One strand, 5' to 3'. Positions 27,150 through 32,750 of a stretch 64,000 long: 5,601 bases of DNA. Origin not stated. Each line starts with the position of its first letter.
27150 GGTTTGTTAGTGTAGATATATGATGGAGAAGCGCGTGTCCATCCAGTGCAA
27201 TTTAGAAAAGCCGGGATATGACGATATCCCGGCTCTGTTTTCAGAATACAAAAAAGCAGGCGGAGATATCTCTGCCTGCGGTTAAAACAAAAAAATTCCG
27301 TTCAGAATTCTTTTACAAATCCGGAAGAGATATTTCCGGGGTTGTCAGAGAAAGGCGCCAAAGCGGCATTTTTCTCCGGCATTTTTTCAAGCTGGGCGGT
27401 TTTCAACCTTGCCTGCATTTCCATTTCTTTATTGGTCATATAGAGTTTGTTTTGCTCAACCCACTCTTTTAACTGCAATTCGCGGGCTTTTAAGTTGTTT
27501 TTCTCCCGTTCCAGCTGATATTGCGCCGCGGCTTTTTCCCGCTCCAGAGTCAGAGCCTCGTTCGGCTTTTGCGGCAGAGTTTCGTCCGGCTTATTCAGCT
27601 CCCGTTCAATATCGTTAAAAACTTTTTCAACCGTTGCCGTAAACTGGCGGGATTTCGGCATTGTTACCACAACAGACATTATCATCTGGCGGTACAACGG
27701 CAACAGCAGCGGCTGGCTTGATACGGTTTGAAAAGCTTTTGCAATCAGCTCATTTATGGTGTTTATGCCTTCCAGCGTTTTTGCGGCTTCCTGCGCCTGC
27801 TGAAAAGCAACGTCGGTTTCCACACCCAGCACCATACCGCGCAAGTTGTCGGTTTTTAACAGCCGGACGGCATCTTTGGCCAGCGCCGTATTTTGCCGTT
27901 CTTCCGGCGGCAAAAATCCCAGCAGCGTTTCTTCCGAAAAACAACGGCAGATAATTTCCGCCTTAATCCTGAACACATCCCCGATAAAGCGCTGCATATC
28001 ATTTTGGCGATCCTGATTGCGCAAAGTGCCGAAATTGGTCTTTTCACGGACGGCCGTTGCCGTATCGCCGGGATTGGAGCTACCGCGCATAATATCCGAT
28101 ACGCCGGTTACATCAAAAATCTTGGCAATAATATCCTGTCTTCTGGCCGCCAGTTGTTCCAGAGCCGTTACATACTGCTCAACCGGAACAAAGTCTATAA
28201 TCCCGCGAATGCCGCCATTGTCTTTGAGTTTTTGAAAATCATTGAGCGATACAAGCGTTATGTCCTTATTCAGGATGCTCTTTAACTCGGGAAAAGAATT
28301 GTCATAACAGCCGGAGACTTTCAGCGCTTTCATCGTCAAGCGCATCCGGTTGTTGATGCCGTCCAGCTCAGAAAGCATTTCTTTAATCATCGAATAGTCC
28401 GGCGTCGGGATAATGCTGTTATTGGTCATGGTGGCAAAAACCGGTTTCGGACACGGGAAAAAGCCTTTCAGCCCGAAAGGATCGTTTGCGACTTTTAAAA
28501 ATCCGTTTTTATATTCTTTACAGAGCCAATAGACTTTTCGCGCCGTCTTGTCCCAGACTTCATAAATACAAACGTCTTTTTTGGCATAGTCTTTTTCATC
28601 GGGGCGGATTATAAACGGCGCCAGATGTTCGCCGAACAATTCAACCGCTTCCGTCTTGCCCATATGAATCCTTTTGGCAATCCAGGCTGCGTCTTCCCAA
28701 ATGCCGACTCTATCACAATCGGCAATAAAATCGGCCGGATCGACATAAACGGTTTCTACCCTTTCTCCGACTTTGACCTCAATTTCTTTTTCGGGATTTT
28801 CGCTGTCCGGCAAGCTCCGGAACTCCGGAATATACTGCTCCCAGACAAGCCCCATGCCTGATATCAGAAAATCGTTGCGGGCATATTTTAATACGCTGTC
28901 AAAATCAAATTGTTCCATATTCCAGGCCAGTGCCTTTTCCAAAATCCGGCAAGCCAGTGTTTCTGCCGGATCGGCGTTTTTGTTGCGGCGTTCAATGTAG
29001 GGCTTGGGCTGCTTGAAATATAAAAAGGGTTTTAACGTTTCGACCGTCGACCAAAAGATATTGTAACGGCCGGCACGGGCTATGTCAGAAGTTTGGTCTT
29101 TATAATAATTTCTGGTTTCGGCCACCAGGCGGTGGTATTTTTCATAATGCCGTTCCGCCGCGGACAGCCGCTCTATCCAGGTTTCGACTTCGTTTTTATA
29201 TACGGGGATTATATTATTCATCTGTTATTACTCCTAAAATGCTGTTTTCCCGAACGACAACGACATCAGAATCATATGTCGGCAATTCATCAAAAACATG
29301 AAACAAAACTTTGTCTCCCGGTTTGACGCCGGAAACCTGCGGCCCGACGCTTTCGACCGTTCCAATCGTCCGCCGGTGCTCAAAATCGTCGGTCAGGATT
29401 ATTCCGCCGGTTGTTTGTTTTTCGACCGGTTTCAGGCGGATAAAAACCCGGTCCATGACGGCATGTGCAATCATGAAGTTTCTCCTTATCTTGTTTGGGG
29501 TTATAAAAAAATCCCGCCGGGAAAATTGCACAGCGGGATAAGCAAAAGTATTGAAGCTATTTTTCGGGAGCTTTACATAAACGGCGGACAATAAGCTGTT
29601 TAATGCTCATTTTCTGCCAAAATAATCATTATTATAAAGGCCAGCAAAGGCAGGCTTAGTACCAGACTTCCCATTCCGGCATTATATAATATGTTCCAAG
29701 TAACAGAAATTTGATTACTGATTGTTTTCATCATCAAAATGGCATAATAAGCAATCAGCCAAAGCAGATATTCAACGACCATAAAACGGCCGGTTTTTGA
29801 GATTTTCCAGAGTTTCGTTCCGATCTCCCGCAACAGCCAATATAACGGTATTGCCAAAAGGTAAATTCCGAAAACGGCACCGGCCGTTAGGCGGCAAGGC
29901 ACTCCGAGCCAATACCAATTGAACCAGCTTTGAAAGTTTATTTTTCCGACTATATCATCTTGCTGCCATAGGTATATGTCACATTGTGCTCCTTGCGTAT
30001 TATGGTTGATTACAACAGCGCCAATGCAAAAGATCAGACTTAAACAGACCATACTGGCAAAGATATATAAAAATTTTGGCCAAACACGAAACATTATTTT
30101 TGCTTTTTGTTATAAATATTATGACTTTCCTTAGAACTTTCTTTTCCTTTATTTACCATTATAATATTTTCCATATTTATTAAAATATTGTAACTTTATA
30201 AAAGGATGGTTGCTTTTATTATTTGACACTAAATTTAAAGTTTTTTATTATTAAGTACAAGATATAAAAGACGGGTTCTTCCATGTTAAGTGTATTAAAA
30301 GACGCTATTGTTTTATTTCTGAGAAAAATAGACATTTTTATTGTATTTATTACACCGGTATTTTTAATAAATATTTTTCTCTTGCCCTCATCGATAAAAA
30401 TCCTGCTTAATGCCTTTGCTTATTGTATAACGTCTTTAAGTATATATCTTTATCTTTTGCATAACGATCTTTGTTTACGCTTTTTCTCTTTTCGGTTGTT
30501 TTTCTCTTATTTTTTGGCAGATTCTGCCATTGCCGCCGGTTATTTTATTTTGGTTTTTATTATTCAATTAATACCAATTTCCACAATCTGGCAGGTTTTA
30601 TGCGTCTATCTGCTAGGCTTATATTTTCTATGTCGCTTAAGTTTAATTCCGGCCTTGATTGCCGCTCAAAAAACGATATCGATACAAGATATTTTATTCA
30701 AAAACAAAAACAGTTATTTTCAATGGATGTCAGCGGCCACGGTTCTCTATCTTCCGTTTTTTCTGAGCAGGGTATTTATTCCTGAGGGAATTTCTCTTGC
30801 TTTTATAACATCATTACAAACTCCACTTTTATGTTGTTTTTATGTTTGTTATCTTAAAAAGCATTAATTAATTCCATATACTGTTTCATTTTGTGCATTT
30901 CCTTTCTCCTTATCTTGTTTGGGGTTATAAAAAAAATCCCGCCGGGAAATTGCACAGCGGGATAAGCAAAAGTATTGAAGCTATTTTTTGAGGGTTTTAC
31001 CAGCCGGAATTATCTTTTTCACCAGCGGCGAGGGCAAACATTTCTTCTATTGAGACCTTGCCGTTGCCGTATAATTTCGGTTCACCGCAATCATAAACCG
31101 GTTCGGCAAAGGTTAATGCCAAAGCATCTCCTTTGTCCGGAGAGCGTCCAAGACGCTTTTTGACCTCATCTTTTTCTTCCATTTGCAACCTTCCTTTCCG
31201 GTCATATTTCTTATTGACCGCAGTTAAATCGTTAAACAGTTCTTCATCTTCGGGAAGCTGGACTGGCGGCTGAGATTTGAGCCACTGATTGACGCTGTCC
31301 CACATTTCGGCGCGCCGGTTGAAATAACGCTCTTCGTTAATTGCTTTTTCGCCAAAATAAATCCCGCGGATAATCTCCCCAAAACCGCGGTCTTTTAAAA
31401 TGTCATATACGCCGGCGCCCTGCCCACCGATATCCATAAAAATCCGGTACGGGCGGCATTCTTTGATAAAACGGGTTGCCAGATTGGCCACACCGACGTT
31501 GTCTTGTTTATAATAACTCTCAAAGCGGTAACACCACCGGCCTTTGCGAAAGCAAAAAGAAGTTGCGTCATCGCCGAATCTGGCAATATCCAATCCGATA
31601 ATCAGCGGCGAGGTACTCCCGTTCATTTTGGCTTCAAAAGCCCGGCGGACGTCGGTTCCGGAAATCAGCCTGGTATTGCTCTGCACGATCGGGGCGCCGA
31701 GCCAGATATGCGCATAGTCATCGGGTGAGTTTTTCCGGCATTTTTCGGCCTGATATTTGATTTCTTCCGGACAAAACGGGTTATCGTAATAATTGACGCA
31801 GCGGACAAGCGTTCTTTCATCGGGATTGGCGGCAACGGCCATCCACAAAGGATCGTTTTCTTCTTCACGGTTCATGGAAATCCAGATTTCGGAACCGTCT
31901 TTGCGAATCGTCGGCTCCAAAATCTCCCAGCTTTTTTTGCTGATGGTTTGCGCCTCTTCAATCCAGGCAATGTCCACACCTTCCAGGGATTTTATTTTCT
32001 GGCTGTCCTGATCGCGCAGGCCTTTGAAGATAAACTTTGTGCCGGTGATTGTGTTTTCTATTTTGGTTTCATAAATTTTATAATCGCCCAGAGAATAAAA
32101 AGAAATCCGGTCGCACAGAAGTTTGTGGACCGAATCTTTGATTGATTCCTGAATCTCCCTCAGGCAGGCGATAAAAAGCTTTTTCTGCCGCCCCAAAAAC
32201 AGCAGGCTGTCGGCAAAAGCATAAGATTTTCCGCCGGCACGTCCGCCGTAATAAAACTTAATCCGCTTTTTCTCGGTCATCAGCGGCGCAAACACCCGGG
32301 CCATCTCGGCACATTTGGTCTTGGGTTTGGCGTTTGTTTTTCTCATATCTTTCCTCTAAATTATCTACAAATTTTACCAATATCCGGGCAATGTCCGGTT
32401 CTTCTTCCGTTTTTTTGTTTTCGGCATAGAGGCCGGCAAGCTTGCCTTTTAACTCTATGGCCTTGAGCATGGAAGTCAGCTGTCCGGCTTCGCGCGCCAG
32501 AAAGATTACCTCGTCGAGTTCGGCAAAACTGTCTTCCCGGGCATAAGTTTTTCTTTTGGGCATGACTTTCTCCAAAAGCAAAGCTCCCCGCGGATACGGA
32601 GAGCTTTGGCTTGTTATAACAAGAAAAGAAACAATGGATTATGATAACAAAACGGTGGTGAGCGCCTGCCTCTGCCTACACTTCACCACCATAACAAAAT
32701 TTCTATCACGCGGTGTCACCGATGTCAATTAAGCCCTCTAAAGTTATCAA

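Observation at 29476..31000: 1.3 kb two-gene membrane-protein moron inserted between terL and a GroES-like gene, flanked by ~95 bp direct repeats that copy the local terminator+RBS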

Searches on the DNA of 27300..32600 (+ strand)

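Call 12: search_dna_similar(query=window:27300-32600:+, collection=phages, mode=distant, max_rows=20)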
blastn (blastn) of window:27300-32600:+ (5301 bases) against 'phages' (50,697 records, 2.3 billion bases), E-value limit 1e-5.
Records with a match: 4; places in all: 4; records where one place covers at least 80% of the query: 0.
Best place of each record, by identity: 60-80% 4.
By first word of the organism name: Bacteriophage 1; Escherichia 1; Pasteurella 1; Vibrio 1.
By host as written in the record: - 1; Escherichia coli 1; Pasteurella multocida Past30 1; Vibrio sp. sp. F13 1.
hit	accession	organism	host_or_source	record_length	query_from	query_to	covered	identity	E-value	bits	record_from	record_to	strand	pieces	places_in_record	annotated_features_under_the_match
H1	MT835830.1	Bacteriophage sp.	human fecal samples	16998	480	4993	50%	70.2%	0e+0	1191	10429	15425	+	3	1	record has no annotation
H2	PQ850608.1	Escherichia phage HermannAdler_Bas98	Escherichia coli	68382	4560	4698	3%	70.5%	1e-7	67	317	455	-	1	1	terminase large subunit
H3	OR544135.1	Pasteurella phage Pmp4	Pasteurella multocida Past30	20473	4570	4699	2%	72.3%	1e-9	73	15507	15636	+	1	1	terminase large subunit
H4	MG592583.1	Vibrio phage 1.213.O._10N.222.54.F10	Vibrio sp. sp. F13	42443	4581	4684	2%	75.5%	5e-7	65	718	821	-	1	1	terminase large subunit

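Call 21: get_annotated_region(hit=H1, flank=6000)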
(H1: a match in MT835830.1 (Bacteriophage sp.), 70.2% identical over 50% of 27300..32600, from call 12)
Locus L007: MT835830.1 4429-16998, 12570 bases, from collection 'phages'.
description: UNVERIFIED: Bacteriophage sp. clone scaffold_779 genomic sequence.
organism: Bacteriophage sp. (NCBI taxid 38018)
taxonomy: Viruses
host: -; source: human fecal samples; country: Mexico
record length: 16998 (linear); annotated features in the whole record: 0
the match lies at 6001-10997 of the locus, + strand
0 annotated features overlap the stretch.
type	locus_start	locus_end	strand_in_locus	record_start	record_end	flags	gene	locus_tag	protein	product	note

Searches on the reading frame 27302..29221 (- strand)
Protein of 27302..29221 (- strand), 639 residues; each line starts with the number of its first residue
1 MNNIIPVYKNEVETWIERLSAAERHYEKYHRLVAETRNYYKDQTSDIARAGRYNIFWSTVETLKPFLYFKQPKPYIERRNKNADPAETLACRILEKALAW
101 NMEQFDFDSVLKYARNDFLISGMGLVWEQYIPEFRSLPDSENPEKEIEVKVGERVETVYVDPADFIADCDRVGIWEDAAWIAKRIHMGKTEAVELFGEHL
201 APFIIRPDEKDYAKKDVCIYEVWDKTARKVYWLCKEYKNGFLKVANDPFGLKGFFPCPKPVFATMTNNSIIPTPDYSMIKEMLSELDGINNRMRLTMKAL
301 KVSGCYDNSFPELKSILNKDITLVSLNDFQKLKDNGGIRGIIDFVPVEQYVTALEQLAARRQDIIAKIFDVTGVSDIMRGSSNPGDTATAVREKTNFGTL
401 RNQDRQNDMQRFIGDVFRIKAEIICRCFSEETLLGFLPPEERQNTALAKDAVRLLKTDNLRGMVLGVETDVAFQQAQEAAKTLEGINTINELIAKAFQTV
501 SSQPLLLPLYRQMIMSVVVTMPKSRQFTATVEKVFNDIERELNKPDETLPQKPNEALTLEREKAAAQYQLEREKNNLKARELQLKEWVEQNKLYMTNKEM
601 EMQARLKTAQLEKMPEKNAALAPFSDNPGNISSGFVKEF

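Call 10: search_protein_families(library=pfam, proteins=[window:27302-29221:-], max_evalue=0.01)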
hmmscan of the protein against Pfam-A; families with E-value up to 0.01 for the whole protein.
window:27302-29221:- (639 aa): 0 families

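Call 11: search_protein_families(library=phrogs, proteins=[window:27302-29221:-], max_evalue=0.01)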
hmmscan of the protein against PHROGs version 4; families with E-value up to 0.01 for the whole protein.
window:27302-29221:- (639 aa): 2 families
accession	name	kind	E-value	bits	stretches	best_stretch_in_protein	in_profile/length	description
phrog_12082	-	head and packaging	1.5e-119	401.5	2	10-434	19-468/715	portal protein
phrog_156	-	head and packaging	0.00092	18.7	0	92-231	98-232/681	portal protein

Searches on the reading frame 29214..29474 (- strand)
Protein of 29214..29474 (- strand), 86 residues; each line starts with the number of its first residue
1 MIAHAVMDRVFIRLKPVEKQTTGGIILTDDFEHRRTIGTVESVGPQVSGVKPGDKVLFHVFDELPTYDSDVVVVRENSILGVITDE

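Call 10: search_protein_families(library=pfam, proteins=[window:29214-29474:-], max_evalue=0.01)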
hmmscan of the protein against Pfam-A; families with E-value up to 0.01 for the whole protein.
window:29214-29474:- (86 aa): 2 families
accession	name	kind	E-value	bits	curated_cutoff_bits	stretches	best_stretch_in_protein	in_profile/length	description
PF00166.26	Cpn10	-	1.7e-12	47.6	21.1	1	5-83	4-93/93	Chaperonin 10 Kd subunit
PF08240.17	ADH_N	-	0.00071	20.2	23.5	1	37-61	41-65/104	Alcohol dehydrogenase GroES-like domain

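Call 11: search_protein_families(library=phrogs, proteins=[window:29214-29474:-], max_evalue=0.01)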
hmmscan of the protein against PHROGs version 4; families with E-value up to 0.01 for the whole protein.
window:29214-29474:- (86 aa): 3 families
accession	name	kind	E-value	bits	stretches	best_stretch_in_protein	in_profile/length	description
phrog_3188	-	other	7.2e-15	55.6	1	4-84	4-95/96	co-chaperonin GroES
phrog_2640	-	other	0.00029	20.8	1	37-60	63-86/345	zinc containing alcohol dehydrogenase superfamily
phrog_931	-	head and packaging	0.0013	19.6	1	11-59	14-69/109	head morphogenesis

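Call 76: find_encoding_contigs(protein=window:29214-29474:-, flank=5000, max_places=10)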
Protein window:29214-29474:- (86 aa): 22 contigs read that carry it; 10 places shown.
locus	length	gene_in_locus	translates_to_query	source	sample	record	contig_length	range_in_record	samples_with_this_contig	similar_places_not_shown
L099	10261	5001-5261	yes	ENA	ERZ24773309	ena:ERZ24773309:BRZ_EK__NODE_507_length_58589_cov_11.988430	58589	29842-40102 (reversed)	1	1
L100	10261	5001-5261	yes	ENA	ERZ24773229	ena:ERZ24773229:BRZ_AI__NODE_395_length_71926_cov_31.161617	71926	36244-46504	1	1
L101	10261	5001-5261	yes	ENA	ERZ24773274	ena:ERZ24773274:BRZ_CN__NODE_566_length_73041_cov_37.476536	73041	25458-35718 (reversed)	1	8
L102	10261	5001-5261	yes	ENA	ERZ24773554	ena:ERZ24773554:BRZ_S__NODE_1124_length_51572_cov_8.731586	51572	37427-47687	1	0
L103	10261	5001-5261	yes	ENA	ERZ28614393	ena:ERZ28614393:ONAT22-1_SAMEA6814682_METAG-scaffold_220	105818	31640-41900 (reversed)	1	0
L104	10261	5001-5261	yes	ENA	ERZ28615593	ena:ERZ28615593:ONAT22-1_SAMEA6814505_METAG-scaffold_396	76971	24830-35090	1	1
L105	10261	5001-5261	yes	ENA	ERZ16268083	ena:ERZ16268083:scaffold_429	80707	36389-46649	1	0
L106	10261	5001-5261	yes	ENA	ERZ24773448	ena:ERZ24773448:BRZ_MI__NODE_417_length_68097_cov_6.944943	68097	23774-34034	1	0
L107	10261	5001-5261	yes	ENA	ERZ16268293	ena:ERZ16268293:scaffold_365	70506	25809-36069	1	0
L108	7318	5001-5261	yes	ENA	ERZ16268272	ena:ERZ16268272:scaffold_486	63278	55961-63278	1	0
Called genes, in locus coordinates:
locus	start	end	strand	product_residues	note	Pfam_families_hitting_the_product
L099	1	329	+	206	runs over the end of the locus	PF20057:DUF6456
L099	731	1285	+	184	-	-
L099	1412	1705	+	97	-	-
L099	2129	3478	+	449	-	PF04466:Terminase_3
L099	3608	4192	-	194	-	-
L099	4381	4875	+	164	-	-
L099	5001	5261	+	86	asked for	PF00166:Cpn10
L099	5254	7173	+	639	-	-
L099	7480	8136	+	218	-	-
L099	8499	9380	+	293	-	-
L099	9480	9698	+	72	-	-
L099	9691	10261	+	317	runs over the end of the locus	-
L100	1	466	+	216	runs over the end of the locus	-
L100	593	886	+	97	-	-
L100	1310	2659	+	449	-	PF04466:Terminase_3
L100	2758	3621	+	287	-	PF04233:Phage_Mu_F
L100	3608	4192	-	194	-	-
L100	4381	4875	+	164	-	-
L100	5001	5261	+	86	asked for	PF00166:Cpn10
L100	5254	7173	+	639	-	-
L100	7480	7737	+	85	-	-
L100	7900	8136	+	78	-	-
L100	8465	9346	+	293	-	-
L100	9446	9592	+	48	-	-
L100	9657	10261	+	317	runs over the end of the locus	-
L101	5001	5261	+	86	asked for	PF00166:Cpn10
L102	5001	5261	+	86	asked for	PF00166:Cpn10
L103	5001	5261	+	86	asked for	PF00166:Cpn10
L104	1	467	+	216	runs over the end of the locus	-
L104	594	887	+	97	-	-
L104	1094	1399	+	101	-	-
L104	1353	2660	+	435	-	PF04466:Terminase_3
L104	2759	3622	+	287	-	PF04233:Phage_Mu_F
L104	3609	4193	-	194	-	-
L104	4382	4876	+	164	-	-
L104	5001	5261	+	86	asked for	PF00166:Cpn10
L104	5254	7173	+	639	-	-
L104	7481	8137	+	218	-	-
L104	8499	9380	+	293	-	-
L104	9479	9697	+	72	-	-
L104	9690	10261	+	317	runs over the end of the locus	-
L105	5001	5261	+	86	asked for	PF00166:Cpn10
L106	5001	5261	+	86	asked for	PF00166:Cpn10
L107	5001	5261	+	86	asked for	PF00166:Cpn10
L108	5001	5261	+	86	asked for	PF00166:Cpn10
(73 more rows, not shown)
